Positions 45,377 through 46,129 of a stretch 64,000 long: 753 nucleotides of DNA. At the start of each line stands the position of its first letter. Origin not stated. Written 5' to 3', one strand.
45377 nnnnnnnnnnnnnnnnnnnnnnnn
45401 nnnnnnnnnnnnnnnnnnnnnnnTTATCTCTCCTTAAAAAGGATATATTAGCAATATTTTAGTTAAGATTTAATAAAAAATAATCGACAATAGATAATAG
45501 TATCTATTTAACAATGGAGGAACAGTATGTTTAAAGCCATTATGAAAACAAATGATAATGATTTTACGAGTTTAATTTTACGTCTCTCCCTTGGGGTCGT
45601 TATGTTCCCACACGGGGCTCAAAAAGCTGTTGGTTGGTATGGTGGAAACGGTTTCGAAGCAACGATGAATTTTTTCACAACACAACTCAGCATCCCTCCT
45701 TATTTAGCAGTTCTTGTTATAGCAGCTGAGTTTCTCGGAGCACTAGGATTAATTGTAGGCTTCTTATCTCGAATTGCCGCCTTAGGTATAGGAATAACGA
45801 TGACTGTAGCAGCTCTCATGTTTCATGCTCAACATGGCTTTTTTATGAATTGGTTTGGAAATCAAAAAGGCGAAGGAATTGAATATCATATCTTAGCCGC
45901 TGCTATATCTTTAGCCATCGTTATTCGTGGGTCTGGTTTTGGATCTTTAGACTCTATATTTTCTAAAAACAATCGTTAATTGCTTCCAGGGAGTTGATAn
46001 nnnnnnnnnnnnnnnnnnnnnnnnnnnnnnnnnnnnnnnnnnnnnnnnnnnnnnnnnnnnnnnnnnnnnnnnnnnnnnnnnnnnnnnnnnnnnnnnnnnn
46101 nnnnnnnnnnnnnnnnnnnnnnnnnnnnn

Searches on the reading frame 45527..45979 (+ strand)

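Call 81: search_protein_families(library=pfam, proteins=[window:45527-45979:+], max_evalue=0.001)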
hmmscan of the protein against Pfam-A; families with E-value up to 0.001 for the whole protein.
window:45527-45979:+ (150 aa): 3 families
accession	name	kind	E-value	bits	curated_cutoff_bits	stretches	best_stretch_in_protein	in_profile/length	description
PF07681.17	DoxX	-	5.3e-19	69.1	23.6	1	16-101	3-85/85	DoxX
PF07291.16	MauE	-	1.3e-05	26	27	1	13-98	3-86/128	Methylamine utilisation protein MauE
PF13564.11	DoxX_2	-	0.00053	20.5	26.3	1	52-98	29-80/103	DoxX-like family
